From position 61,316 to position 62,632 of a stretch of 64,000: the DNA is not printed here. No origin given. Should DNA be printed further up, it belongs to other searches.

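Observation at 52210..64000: Wsp-like (ACF-class) chemosensory cluster with CheR-TPR and CheB in a cyanobacterium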

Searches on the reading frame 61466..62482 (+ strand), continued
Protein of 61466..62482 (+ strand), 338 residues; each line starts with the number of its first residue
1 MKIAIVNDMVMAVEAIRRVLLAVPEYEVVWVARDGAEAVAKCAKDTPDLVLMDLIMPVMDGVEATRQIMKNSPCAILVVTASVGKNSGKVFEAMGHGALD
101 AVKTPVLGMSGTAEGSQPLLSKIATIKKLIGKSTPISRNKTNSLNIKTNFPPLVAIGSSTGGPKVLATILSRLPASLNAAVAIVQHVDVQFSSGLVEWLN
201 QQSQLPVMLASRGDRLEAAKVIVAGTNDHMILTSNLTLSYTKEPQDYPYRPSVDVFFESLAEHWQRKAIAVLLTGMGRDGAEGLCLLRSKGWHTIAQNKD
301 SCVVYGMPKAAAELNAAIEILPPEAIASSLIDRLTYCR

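Call 42: get_annotated_region(hit=H3, flank=9000)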
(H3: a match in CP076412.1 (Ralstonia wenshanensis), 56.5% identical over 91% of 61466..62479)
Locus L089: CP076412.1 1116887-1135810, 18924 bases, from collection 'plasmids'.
description: Ralstonia wenshanensis strain 56D2 plasmid p56D2, complete sequence
organism: Ralstonia wenshanensis (NCBI taxid 2842456)
taxonomy: Bacteria; Pseudomonadota; Betaproteobacteria; Burkholderiales; Burkholderiaceae; Ralstonia; Ralstonia wenshanensis
host: -; source: soil; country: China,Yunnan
typing (MOB-suite, as given by PLSDB): non-mobilizable
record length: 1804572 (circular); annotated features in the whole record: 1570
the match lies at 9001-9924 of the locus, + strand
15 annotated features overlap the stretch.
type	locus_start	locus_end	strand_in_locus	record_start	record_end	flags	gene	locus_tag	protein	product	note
CDS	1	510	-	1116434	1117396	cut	-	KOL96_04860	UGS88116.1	metallophosphoesterase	-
CDS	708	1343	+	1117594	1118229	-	-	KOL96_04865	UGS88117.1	RNA polymerase sigma factor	-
CDS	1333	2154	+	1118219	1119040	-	-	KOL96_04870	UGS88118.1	anti-sigma factor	-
CDS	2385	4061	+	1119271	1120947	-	-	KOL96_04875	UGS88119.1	methyl-accepting chemotaxis protein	-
CDS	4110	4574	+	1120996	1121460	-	-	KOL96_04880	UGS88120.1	chemotaxis protein CheW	-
CDS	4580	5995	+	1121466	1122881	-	-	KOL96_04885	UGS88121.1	methyltransferase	-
CDS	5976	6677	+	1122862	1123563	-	-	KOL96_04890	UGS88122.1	chemotaxis protein CheW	-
CDS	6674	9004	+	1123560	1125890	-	-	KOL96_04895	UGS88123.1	hybrid sensor histidine kinase/response regulator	-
CDS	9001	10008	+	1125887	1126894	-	-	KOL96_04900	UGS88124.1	chemotaxis response regulator protein-glutamate methylesterase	-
CDS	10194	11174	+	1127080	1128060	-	-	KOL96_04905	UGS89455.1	diguanylate cyclase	-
CDS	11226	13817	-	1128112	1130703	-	-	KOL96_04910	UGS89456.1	EAL domain-containing protein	-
CDS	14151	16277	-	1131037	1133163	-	-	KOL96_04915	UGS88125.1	enoyl-CoA hydratase/isomerase family protein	-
CDS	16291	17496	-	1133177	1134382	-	-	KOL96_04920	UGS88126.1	acetyl-CoA C-acetyltransferase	-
CDS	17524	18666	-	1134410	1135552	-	-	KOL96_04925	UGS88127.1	acyl-CoA dehydrogenase family protein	-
CDS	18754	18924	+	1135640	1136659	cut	-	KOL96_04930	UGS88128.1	helix-turn-helix domain-containing protein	-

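Call 49: find_related_loci(query=A2, collection=metagenome_contigs, flank=7000)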
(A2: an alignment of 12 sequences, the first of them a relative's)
Query A2 (498 aa) in metagenome_contigs; peptide patterns used: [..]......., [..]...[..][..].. (x = any residue, [..] = any of these).
600 stretches matched a pattern (row limit reached: there are more); 503 encode a relative of the query (tblastn E <= 1e-3); the best 80 are kept; 80 distinct loci.
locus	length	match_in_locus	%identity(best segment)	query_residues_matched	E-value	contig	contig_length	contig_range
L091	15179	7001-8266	58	86-497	9e-162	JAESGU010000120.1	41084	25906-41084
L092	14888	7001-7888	61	202-497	2e-123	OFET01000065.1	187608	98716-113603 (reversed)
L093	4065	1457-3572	62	202-498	4e-124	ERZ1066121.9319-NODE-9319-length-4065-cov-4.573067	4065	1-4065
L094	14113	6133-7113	48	179-491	4e-98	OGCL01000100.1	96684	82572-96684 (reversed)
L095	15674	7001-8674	47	202-480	2e-81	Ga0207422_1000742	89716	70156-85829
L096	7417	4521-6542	47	171-466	7e-80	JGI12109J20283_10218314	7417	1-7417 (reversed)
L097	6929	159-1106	46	183-497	5e-80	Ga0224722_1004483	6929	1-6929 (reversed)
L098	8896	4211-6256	46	104-489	4e-75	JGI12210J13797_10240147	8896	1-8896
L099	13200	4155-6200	46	104-489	4e-75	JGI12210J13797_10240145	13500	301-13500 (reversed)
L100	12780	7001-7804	44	199-466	2e-73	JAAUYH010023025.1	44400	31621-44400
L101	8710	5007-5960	41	183-498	2e-70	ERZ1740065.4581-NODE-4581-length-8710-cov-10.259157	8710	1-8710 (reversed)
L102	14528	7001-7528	61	322-497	3e-69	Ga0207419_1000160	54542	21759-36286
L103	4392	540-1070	59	322-498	1e-67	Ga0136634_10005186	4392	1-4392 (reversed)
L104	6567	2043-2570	61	322-497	7e-67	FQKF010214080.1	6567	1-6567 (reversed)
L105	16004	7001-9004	58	322-491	2e-60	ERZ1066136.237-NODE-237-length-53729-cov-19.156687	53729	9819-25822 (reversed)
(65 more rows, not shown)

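Call 55: find_encoding_contigs(protein=P0031, flank=6000, max_places=1)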
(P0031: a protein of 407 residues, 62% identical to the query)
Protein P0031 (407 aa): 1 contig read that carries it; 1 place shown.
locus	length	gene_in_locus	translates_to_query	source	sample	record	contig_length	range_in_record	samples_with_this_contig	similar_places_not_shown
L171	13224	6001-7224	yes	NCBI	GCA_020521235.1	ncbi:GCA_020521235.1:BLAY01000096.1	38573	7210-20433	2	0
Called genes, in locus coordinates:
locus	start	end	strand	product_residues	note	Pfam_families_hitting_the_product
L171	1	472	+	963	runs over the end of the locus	PF05860:TPS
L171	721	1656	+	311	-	PF01656:CbiA, PF10609:ParA, PF13614:AAA_31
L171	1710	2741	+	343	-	PF04960:Glutaminase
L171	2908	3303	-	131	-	-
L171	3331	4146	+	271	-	PF18599:LCIB_C_CA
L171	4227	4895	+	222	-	PF19788:DUF6272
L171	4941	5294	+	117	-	-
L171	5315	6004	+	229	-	PF00211:Guanylate_cyc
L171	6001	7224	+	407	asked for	PF08448:PAS_4 (faint), PF00989:PAS (weak), PF13188:PAS_8 (weak), PF13426:PAS_9, PF08447:PAS_3 (weak)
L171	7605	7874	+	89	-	-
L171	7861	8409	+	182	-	PF12770:CHAT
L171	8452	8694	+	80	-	-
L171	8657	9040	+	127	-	PF06051:DUF928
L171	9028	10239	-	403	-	PF12323:HTH_OrfB_IS605, PF01385:OrfB_IS605, PF07282:Cas12f1-like_TNB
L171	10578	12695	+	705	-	PF05226:CHASE2, PF07228:SpoIIE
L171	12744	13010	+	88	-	-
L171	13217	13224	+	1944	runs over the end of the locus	PF00069:Pkinase, PF07714:PK_Tyr_Ser-Thr, PF13191:AAA_16, PF01590:GAF, PF13185:GAF_2, PF07228:SpoIIE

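Call 56: find_encoding_contigs(protein=P0008, flank=6000, max_places=1)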
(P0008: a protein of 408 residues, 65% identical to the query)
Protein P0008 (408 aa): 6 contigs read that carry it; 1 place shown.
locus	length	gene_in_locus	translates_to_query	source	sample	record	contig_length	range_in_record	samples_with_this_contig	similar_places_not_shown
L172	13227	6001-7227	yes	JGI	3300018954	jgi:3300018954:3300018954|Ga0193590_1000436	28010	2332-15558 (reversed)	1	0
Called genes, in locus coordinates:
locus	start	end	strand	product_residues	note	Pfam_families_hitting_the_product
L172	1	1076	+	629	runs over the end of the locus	-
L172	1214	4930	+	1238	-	PF02743:dCache_1, PF00672:HAMP, PF00512:HisKA, PF02518:HATPase_c, PF00072:Response_reg, PF07228:SpoIIE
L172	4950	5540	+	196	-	PF19788:DUF6272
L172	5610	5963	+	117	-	PF13466:STAS_2 (weak)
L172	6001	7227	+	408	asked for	PF00989:PAS, PF13188:PAS_8 (weak), PF08448:PAS_4 (weak), PF13426:PAS_9, PF08447:PAS_3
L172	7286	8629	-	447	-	PF07992:Pyr_redox_2, PF13738:Pyr_redox_3, PF00070:Pyr_redox, PF02852:Pyr_redox_dim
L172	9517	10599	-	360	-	-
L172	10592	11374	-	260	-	-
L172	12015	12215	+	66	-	-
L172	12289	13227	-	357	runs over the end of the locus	PF00657:Lipase_GDSL, PF13472:Lipase_GDSL_2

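Call 57: find_encoding_contigs(protein=P0042, flank=6000, max_places=1)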
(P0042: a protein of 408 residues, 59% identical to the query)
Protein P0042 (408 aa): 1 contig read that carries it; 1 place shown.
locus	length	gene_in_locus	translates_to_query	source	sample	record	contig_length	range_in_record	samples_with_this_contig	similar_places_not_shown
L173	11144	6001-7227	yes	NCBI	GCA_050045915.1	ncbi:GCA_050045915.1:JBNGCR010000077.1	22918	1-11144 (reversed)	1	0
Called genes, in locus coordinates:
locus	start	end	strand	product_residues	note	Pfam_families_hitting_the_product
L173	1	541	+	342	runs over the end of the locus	PF04960:Glutaminase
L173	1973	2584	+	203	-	PF00989:PAS, PF13188:PAS_8, PF08448:PAS_4 (weak), PF13426:PAS_9, PF08447:PAS_3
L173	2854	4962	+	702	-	PF02743:dCache_1, PF22673:MCP-like_PDC_1 (faint), PF00672:HAMP, PF07228:SpoIIE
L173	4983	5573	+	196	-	PF19788:DUF6272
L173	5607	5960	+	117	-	PF01740:STAS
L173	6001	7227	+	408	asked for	PF00989:PAS, PF13188:PAS_8 (weak), PF08448:PAS_4 (weak), PF13426:PAS_9, PF08447:PAS_3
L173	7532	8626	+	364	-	PF00497:SBP_bac_3, PF10613:Lig_chan-Glu_bd, PF00060:Lig_chan, PF07885:Ion_trans_2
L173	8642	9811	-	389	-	PF00890:FAD_binding_2 (faint), PF01266:DAO, PF13450:NAD_binding_8 (weak)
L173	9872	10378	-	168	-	-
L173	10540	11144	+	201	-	PF01292:Ni_hydr_CYTB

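Call 59: search_solved_structures(query=L086:4847-5431:+, max_evalue=10)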
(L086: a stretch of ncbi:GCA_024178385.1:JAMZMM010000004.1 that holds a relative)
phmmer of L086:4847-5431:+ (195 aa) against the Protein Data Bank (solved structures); distinct sequences matched with E-value up to 10: 1.
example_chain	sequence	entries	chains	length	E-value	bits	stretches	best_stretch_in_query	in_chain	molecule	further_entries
9spj_Q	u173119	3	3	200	1.3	12.4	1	74-184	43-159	60S ribosomal protein L16-B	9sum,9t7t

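Call 65: find_encoding_contigs(protein=P0003, flank=9000, max_places=2)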
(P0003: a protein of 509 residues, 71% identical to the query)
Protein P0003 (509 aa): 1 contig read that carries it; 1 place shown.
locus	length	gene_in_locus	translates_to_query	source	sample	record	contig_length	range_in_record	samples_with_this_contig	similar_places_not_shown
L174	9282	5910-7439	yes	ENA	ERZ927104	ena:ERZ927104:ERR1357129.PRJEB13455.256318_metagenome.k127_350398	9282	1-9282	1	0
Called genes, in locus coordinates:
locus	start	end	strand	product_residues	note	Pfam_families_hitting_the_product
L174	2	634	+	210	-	?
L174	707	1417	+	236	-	PF01584:CheW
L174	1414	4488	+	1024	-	PF01627:Hpt, PF02518:HATPase_c, PF01584:CheW, PF00072:Response_reg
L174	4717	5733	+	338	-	PF00072:Response_reg, PF01339:CheB_methylest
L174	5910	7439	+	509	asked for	PF00072:Response_reg, PF00989:PAS (weak), PF08448:PAS_4 (weak), PF13188:PAS_8 (weak), PF13426:PAS_9, PF08447:PAS_3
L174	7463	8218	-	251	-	PF00005:ABC_tran, PF13304:AAA_21 (faint)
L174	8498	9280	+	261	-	?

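Call 69: predict_structure(alignment_id=A4)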
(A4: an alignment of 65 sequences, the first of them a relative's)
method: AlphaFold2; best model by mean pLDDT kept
length: 498 residues; sequences in the alignment: 65
mean_pLDDT: 75.3   pTM: 0.37
mean pLDDT of the five models: 75.3, 72.5, 72.1, 70.0, 69.7
residues with pLDDT >= 90: 148; 70-90: 188; 50-70: 83; < 50: 79
segments of 3 or more residues with pLDDT < 50: 1-39, 48-60, 67-83
pLDDT, mean of each block of 10 residues (from residue 1): 25 43 41 44 49 43 49 43 51 59 51 54 67 82 89 90 90 91 91 89 79 66 84 85 87 88 90 91 86 89 81 85 73 57 89 90 93 90 89 92 95 95 92 92 92 85 80 74 75 55
secondary structure, 60 per line:
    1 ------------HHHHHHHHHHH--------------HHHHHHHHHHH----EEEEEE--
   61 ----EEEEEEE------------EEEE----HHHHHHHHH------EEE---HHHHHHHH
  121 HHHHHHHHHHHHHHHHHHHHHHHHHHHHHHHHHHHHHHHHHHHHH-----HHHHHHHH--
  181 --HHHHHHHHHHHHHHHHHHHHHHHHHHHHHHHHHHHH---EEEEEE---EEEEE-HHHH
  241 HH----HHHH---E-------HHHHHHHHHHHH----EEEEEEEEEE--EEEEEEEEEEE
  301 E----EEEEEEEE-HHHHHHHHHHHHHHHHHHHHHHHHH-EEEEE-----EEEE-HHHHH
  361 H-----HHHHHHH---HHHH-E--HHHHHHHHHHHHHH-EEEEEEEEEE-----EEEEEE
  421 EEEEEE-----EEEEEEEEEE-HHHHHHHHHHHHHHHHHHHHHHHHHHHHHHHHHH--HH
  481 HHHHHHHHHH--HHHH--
elements in order: H13-23 H38-48 E53-58 E65-71 E84-87 H92-100 E107-109 H113-165 H171-178 H183-218 E222-227 E231-235 H237-242 H247-250 H262-273 E278-287 E290-301 E306-313 H315-339 E341-345 E351-354 H356-361 H367-373 H377-380 H385-398 E400-409 E415-426 E432-441 H443-476 H479-490 H493-496

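Call 71: fold_search(model_id=the predicted structure, library=pdb)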
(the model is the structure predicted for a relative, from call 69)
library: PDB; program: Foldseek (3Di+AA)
matches with E <= 10: 1521; with E <= 0.001: 636
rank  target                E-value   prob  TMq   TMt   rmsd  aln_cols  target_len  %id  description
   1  9ofu_C                1.1e-12  1.00  0.20  0.32  20.8       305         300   16  Dimer of HIF-1a-ARNT Heterodimers Complexed on 52-bp HRE/HAS (released 2025-06-11)
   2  9cdr_A                3.9e-12  1.00  0.21  0.14  16.4       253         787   14  DosP Apo straight form (released 2024-11-20)
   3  8js5_A                5.7e-12  1.00  0.22  0.40  15.2       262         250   14  Dimeric PAS domains of oxygen sensor FixL with ferric unliganded heme (released 2024-06-26)
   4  4hh2_B                6.8e-12  1.00  0.20  0.27  22.6       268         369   16  Structure of PpsR without the HTH motif from Rb. sphaeroides (released 2013-06-05)
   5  4hh2_D                6.8e-12  1.00  0.20  0.26  15.9       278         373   15  Structure of PpsR without the HTH motif from Rb. sphaeroides (released 2013-06-05)
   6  9ce0_B                1.3e-11  1.00  0.21  0.14  15.8       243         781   14  DosP Apo Bent form (released 2024-11-20)
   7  4hh2_A                1.7e-11  1.00  0.21  0.26  16.4       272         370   16  Structure of PpsR without the HTH motif from Rb. sphaeroides (released 2013-06-05)
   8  9of0_A                2.0e-11  1.00  0.19  0.30  20.7       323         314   14  Cryo-EM Structure of Human HIF-2a-ARNT Complexed on 20-bp HRE (released 2025-06-11)
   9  9ljx_B                2.4e-11  1.00  0.19  0.32  21.4       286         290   14  Crystal Structure of the Heterodimeric HIF-2 Complex with Agonist SD-26 (released 2025-10-15)
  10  8osl_N                2.4e-11  1.00  0.19  0.32  24.2       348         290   13  Cryo-EM structure of CLOCK-BMAL1 bound to the native Por enhancer nucleosome (map 2, additional 3D classification and  (released 2023-05-24)
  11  9cmf_A                2.5e-11  1.00  0.21  0.14  16.2       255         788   15  Substrate bound DosP (released 2024-11-20)
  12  4zp4_D                2.8e-11  1.00  0.19  0.32  21.0       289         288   14  Crystal Structure of the Heterodimeric HIF-2a:ARNT Complex (released 2015-08-12)
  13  8js6_E                2.9e-11  1.00  0.22  0.41  14.4       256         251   14  Dimeric PAS domains of oxygen sensor FixL in complex with cyanide-bound ferric heme (released 2024-06-26)
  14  4zqd_D                3.7e-11  1.00  0.19  0.32  21.1       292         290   13  Crystal Structure of the Heterodimeric HIF-2a:ARNT Complex with the Benzoxadiazole Antagonist 0X3 (released 2015-08-12)
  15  9loi_B                4.4e-11  1.00  0.19  0.31  21.2       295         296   14  Crystal Structure of the Heterodimeric HIF-2 Complex with Agonist SD-16 (released 2025-10-15)
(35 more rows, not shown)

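Call 73: search_protein_families(library=pfam, proteins=[L086:4847-5431:+, L010:12491-13078:+, L172:4950-5537:+, L006:10539-11213:+, L006:11263-12135:+, L006:12370-13938:+, L006:13968-15191:+], max_evalue=5)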
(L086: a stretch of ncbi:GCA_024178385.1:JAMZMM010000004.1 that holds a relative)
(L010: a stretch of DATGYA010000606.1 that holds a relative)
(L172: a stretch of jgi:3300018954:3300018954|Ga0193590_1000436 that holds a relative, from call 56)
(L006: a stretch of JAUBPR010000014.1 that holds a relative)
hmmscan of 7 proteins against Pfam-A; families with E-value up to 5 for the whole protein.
L086:4847-5431:+ (195 aa): 1 family
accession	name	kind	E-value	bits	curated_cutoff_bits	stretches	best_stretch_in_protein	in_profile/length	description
PF19788.4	DUF6272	-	6.6e-10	39.2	26.6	1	64-181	7-130/134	Family of unknown function (DUF6272)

L010:12491-13078:+ (196 aa): 2 families
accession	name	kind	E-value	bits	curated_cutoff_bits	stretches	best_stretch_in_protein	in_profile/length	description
PF19788.4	DUF6272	-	4.6e-07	30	26.6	1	63-178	7-126/134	Family of unknown function (DUF6272)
PF14551.11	MCM_N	-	0.11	13.3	24.9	1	123-153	2-33/95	MCM N-terminal domain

L172:4950-5537:+ (196 aa): 2 families
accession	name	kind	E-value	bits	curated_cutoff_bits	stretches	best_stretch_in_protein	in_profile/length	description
PF19788.4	DUF6272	-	1.9e-07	31.2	26.6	1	62-181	5-129/134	Family of unknown function (DUF6272)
PF13581.12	HATPase_c_2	-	0.087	13.3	27.4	1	62-162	22-103/127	Histidine kinase-like ATPase domain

L006:10539-11213:+ (225 aa): 3 families
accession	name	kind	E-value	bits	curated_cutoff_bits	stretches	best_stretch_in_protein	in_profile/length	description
PF01791.15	DeoC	-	2.7e-10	40.7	23.8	1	26-205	21-212/229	DeoC/LacD family aldolase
PF01180.27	DHO_dh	-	0.00029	20.6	27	1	168-207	227-266/291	Dihydroorotate dehydrogenase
PF22721.1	TBP-TOTE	-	0.26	11.4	27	1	109-132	4-27/78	TATA-binding-like protein domain of the TOTE conflict systems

L006:11263-12135:+ (291 aa): 3 families
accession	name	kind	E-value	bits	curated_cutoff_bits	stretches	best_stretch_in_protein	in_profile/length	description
PF11967.14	RecO_N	-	9e-21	74.1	27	1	2-79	2-79/80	Recombination protein O N terminal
PF02565.21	RecO_C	-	2.1e-13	50.8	22.1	2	86-181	3-89/157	Recombination protein O C terminal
PF20004.4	fvmX6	-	0.046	13.2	27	1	93-139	248-294/349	FtsH ternary system domain X6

L006:12370-13938:+ (523 aa): 3 families
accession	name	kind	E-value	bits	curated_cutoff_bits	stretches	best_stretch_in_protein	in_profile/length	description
PF07690.21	MFS_1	-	6.9e-22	78.3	33.4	2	342-517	3-178/347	Major Facilitator Superfamily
PF05977.19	MFS_3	-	3.4e-19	69.1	27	1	101-507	7-388/524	Transmembrane secretion effector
PF04277.18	OAD_gamma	-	2.8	9.1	27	1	483-518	3-38/76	Oxaloacetate decarboxylase, gamma chain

L006:13968-15191:+ (408 aa): 6 families
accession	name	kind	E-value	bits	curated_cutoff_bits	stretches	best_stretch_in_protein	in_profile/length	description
PF13692.12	Glyco_trans_1_4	-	6.2e-24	85.3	27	1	223-346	2-128/142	Glycosyl transferases group 1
PF00534.26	Glycos_transf_1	-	5.7e-23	81.7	26.4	1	220-347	13-145/172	Glycosyl transferases group 1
PF13439.12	Glyco_transf_4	-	4.5e-19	69.5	28.5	1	16-205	5-168/170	Glycosyltransferase Family 4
PF13579.12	Glyco_trans_4_4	-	3.1e-12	47.5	29.7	1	16-202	4-158/158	Glycosyl transferase 4-like domain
PF13524.12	Glyco_trans_1_2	-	1.5e-05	25.4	25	1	254-390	16-143/144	Glycosyl transferase-like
PF20706.3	GT4-conflict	-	0.00013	21.5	26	1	275-328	261-314/385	Family 4 Glycosyltransferase in conflict systems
